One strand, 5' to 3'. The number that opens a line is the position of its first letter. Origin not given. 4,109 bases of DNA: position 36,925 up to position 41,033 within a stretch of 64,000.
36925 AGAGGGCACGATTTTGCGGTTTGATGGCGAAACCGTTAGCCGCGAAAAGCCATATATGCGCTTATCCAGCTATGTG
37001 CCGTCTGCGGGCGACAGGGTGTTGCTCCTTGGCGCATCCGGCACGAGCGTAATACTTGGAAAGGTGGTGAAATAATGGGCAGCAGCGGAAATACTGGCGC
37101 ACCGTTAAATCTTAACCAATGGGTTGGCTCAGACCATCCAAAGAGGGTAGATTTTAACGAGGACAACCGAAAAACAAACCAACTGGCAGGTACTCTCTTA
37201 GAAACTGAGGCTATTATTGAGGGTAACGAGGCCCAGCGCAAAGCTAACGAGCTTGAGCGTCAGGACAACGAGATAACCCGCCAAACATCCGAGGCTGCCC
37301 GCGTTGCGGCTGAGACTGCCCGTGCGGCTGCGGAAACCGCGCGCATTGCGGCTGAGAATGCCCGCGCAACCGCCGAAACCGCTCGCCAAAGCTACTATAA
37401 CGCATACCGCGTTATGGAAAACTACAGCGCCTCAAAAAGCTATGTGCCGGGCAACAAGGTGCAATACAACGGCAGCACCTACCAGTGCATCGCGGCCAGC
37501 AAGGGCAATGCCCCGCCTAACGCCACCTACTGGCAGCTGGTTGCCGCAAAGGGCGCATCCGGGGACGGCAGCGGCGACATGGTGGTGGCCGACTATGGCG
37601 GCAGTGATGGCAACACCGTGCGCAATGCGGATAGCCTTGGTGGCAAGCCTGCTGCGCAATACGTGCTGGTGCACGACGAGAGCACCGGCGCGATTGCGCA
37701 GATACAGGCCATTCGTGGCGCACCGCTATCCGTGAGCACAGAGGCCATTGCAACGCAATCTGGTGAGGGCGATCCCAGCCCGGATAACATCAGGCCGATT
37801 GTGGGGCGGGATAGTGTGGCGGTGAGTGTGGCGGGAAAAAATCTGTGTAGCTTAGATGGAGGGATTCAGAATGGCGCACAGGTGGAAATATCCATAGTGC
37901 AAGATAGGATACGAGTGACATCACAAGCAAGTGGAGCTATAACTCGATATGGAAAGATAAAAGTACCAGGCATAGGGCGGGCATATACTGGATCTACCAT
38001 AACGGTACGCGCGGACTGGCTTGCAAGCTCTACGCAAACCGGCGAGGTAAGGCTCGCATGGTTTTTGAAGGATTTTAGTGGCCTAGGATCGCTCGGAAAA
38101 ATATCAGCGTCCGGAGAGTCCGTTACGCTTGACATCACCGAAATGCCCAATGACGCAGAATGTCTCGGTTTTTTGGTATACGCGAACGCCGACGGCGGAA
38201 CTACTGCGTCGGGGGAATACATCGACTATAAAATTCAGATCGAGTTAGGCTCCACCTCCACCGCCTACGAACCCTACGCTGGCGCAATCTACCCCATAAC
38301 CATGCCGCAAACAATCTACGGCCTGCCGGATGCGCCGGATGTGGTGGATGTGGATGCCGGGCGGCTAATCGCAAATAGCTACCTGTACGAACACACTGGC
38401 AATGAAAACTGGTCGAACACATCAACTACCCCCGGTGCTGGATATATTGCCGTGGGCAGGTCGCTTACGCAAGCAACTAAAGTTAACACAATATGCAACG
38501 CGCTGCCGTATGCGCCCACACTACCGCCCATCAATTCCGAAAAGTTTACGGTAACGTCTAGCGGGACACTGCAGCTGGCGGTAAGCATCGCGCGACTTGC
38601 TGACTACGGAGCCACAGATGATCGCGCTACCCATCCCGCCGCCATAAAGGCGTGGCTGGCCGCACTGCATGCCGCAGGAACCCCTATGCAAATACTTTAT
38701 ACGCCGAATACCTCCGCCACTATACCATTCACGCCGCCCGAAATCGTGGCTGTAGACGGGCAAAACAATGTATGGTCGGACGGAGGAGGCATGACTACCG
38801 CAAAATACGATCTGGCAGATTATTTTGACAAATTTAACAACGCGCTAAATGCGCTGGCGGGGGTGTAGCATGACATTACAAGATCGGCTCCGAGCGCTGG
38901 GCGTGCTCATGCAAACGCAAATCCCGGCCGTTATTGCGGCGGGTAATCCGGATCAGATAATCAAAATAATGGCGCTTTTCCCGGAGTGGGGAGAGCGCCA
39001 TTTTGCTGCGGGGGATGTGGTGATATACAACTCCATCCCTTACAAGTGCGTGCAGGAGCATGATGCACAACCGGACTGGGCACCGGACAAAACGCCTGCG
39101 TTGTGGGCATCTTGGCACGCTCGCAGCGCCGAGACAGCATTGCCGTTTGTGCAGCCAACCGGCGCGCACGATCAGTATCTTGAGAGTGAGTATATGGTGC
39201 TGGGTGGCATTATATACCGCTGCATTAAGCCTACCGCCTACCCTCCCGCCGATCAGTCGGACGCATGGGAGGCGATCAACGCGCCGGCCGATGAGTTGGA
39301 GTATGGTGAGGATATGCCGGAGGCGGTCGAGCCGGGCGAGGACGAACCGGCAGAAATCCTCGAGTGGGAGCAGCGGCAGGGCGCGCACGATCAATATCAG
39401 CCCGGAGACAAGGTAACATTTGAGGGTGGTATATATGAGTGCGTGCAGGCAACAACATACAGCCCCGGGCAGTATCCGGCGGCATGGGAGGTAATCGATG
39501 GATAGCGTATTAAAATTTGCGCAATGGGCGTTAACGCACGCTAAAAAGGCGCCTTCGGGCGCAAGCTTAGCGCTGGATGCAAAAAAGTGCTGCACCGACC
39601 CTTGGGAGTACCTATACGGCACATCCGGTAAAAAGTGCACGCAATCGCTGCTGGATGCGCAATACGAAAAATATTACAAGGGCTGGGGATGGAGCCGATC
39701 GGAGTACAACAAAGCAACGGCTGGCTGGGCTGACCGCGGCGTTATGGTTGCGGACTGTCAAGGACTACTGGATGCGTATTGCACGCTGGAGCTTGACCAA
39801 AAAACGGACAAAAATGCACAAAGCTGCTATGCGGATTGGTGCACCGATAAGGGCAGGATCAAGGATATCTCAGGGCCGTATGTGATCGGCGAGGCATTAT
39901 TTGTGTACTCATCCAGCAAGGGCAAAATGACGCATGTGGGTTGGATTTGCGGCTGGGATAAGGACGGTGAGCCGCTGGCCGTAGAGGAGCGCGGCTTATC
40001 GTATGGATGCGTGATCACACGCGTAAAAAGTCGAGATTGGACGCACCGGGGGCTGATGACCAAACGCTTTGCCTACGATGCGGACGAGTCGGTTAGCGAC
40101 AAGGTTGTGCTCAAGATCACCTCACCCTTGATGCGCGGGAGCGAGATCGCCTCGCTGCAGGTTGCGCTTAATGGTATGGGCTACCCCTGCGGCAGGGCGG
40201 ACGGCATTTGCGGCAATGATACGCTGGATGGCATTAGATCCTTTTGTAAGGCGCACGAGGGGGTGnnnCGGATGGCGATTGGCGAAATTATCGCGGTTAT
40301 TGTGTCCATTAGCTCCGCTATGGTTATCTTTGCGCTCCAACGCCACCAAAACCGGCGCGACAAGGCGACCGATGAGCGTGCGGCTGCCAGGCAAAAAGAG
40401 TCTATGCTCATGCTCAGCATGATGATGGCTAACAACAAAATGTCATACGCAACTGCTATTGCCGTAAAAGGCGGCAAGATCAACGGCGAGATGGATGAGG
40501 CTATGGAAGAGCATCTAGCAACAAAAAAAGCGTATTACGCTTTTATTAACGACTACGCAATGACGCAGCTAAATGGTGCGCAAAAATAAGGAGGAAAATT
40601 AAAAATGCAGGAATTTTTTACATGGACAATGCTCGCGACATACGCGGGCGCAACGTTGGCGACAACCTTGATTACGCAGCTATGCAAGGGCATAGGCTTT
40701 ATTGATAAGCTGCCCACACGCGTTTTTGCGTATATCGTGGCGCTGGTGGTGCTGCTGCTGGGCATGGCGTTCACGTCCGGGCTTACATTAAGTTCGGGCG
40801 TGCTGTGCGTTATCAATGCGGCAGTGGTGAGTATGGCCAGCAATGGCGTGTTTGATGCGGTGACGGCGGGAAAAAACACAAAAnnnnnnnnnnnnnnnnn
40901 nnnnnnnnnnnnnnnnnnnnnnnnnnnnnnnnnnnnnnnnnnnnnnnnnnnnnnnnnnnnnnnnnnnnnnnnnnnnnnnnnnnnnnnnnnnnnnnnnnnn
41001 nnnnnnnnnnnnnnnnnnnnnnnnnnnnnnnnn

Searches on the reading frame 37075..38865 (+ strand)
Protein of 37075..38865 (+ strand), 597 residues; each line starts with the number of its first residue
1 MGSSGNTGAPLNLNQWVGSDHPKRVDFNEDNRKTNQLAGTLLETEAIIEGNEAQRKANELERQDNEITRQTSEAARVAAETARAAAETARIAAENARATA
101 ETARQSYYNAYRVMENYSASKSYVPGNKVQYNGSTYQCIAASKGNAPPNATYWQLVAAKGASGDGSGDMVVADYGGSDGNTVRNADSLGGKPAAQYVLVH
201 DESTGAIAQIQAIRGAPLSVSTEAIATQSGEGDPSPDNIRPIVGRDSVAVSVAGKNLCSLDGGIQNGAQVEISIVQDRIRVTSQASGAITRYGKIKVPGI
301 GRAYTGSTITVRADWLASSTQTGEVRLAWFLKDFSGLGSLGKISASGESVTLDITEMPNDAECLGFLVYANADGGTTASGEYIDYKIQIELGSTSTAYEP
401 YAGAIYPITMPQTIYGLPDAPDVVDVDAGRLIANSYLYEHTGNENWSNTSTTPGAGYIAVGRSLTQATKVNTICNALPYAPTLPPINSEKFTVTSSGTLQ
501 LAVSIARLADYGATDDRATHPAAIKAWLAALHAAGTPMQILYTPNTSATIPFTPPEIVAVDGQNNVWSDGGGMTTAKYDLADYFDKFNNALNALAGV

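Call 73: search_protein_families(library=pfam, proteins=[window:37075-38865:+], max_evalue=0.01)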
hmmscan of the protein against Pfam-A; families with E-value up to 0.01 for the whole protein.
window:37075-38865:+ (597 aa): 1 family
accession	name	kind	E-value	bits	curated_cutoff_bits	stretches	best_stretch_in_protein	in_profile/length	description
PF02839.19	CBM_5_12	-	2.4e-05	24.7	26.2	1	116-153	1-43/44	Carbohydrate-binding module family 5/12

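Call 74: search_protein_families(library=phrogs, proteins=[window:37075-38865:+], max_evalue=0.001)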
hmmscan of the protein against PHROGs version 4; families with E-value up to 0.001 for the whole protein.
window:37075-38865:+ (597 aa): 7 families
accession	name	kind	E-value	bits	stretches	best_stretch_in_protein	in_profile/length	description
phrog_5073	-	tail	3e-08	34.1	1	116-164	217-265/519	tail fiber protein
phrog_17134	-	unknown function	2.1e-07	30.3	1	27-108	308-387/739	-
phrog_26419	-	tail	9.8e-06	25.3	1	105-181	151-228/567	tail fiber protein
phrog_21457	-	unknown function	1.3e-05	25.3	1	55-111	134-190/435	-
phrog_23208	-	head and packaging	1.5e-05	24.3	1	43-113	236-306/840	virion structural protein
phrog_15074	-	unknown function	2.8e-05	22.6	1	91-229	738-877/1773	-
phrog_32221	-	unknown function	0.00015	21.4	1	51-99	138-186/475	-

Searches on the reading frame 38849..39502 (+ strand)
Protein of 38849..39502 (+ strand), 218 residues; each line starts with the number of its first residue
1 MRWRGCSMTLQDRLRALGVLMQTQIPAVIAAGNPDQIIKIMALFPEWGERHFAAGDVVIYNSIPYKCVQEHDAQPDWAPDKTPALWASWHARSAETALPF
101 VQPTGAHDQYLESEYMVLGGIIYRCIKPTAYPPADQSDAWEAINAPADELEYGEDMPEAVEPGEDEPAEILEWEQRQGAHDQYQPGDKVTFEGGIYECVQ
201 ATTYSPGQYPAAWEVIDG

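Call 73: search_protein_families(library=pfam, proteins=[window:38849-39502:+], max_evalue=0.01)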
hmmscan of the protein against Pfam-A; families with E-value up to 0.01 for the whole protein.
window:38849-39502:+ (218 aa): 1 family
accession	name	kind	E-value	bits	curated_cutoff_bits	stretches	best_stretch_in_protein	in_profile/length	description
PF02839.19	CBM_5_12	-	2.8e-17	62.9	26.2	2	53-86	9-43/44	Carbohydrate-binding module family 5/12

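Call 74: search_protein_families(library=phrogs, proteins=[window:38849-39502:+], max_evalue=0.001)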
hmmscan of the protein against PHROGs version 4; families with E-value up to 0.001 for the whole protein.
window:38849-39502:+ (218 aa): 3 families
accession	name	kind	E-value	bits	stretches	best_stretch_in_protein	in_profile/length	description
phrog_30034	-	unknown function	5.5e-11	43.7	1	34-129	139-241/263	-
phrog_18593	-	unknown function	1.7e-10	42.3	1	40-214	22-186/188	-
phrog_27545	-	unknown function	1.5e-08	36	1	35-125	23-117/146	-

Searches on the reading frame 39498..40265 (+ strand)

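Call 73: search_protein_families(library=pfam, proteins=[window:39498-40265:+], max_evalue=0.01)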
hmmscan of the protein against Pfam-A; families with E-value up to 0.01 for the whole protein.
window:39498-40265:+ (256 aa): 1 family
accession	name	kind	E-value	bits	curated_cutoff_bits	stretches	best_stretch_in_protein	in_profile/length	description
PF01471.23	PG_binding_1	-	0.007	17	23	0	213-249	1-37/57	Putative peptidoglycan binding domain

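Call 74: search_protein_families(library=phrogs, proteins=[window:39498-40265:+], max_evalue=0.001)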
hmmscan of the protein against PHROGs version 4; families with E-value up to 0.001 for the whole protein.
window:39498-40265:+ (256 aa): 0 families

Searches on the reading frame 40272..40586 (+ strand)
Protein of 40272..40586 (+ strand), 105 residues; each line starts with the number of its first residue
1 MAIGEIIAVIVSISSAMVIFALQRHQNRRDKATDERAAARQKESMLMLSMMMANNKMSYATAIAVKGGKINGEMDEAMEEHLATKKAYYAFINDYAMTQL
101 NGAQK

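Call 73: search_protein_families(library=pfam, proteins=[window:40272-40586:+], max_evalue=0.01)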
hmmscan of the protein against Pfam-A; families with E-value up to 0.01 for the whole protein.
window:40272-40586:+ (105 aa): 0 families

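Call 74: search_protein_families(library=phrogs, proteins=[window:40272-40586:+], max_evalue=0.001)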
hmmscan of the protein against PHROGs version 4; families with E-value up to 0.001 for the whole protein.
window:40272-40586:+ (105 aa): 1 family
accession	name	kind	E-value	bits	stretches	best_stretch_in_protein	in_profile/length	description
phrog_9428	-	unknown function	2.2e-11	44.9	1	6-97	8-102/107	-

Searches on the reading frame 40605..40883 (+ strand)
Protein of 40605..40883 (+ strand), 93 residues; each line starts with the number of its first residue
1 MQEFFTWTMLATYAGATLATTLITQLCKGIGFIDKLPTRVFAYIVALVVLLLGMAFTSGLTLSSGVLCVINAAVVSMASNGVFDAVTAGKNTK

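Call 73: search_protein_families(library=pfam, proteins=[window:40605-40883:+], max_evalue=0.01)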
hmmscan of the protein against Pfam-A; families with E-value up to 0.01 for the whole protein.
window:40605-40883:+ (93 aa): 0 families

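Call 74: search_protein_families(library=phrogs, proteins=[window:40605-40883:+], max_evalue=0.001)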
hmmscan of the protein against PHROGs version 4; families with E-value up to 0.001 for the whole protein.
window:40605-40883:+ (93 aa): 1 family
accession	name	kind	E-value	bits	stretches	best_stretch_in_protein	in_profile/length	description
phrog_18218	-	unknown function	0.00082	20.7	0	10-53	14-57/108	-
